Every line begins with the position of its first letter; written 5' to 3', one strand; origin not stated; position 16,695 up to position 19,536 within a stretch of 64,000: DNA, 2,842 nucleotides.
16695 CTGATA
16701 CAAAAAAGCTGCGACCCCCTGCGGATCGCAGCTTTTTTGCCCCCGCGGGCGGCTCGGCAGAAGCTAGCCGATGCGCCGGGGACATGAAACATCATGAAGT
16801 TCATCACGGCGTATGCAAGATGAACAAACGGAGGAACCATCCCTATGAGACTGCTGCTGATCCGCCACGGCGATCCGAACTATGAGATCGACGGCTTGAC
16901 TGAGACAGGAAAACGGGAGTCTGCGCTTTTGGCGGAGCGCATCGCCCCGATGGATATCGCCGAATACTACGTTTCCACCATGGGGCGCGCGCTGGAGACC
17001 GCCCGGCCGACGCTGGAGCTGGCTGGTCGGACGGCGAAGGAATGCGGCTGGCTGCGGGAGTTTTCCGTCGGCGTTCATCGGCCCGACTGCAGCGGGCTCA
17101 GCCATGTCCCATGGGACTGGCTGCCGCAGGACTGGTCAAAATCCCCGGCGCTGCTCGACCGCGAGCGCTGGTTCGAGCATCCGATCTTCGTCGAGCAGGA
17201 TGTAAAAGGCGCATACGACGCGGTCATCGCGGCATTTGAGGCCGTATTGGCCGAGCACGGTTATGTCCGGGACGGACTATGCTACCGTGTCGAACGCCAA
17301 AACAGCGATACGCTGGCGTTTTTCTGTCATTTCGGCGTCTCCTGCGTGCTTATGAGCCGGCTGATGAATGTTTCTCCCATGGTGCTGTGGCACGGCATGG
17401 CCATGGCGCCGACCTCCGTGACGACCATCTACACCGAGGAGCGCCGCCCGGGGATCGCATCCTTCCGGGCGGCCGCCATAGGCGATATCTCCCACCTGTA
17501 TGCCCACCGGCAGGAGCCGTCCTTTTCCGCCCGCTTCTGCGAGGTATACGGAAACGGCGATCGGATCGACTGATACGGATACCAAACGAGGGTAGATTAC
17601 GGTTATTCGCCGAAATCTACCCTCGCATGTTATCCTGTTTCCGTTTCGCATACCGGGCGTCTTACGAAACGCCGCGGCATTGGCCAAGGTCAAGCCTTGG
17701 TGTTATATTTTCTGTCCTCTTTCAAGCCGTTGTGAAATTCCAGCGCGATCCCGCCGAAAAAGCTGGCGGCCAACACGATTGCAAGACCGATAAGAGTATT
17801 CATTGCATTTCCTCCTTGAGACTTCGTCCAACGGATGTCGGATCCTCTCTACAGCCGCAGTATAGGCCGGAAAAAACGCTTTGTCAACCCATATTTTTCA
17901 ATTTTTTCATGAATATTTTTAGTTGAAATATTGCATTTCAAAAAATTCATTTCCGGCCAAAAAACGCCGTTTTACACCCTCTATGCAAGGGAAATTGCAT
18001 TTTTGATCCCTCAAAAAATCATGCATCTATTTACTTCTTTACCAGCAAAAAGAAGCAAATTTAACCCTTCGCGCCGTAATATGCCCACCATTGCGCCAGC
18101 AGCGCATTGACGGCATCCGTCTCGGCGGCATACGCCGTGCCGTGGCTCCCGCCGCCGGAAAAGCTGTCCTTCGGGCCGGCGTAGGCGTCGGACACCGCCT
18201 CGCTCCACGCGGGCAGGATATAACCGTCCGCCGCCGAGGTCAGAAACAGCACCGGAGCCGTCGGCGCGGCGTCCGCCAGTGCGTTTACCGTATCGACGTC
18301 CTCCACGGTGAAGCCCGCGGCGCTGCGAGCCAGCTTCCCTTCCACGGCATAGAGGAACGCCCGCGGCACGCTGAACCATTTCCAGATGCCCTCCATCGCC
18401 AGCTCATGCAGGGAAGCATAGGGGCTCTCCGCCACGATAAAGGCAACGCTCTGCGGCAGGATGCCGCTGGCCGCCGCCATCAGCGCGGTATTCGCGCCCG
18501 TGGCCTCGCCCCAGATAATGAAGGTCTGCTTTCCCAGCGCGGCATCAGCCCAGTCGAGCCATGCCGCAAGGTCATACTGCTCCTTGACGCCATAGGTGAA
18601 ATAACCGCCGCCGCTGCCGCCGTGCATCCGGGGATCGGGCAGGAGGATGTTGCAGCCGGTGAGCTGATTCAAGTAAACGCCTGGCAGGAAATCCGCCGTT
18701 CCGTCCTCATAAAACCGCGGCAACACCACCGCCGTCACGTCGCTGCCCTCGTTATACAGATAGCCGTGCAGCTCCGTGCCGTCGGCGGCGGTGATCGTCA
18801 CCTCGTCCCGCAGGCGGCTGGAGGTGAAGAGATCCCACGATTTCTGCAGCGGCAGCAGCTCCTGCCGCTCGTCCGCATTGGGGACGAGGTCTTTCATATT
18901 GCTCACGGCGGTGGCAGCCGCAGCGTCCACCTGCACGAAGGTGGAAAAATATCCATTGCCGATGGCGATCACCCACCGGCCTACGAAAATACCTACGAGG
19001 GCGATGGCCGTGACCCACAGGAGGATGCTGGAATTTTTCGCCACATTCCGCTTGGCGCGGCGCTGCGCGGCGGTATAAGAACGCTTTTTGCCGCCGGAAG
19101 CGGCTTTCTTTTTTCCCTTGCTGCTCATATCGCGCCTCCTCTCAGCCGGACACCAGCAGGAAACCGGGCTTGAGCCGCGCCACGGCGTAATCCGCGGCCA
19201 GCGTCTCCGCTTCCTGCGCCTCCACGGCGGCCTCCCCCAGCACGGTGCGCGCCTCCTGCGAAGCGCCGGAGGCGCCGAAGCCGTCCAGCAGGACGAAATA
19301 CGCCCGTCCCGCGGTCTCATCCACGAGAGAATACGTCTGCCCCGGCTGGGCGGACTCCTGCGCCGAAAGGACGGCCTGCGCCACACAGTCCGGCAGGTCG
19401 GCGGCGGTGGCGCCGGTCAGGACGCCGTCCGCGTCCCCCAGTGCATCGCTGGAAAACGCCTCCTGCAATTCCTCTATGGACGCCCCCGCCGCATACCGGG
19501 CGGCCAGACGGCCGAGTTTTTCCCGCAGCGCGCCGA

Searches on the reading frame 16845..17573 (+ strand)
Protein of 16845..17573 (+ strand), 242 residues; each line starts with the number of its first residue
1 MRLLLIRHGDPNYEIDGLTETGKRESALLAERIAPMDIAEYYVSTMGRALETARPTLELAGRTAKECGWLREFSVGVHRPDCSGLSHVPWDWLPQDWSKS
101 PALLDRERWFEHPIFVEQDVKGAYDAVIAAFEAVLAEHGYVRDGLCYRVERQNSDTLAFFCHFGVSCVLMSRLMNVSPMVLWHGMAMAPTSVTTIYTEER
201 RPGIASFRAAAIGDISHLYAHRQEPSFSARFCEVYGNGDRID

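Call 64: search_protein_families(library=pfam, proteins=[window:16845-17573:+], max_evalue=0.00001)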
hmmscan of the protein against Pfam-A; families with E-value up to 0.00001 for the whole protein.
window:16845-17573:+ (242 aa): 1 family
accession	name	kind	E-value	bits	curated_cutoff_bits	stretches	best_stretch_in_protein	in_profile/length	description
PF00300.27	His_Phos_1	-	1.8e-15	57.5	21.7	1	3-206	1-190/194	Histidine phosphatase superfamily (branch 1)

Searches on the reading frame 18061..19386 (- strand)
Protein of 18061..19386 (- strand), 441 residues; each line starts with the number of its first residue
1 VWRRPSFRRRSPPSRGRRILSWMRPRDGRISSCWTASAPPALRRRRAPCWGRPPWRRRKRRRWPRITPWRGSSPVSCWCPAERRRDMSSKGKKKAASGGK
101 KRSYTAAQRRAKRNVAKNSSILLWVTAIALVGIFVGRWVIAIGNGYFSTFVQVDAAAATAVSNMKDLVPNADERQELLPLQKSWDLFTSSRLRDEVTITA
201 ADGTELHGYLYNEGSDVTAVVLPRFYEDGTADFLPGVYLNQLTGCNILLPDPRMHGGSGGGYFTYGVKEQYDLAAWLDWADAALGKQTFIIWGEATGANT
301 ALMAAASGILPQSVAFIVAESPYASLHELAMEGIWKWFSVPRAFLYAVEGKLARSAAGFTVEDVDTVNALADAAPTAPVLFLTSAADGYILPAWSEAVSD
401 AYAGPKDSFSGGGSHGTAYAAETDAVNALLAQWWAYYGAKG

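Call 64: search_protein_families(library=pfam, proteins=[window:18061-19386:-], max_evalue=0.00001)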
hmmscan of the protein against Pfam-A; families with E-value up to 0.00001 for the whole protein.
window:18061-19386:- (441 aa): 1 family
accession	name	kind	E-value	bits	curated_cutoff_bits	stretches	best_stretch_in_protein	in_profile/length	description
PF00561.26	Abhydrolase_1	-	2.3e-07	31.2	25.8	1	241-338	24-120/245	alpha/beta hydrolase fold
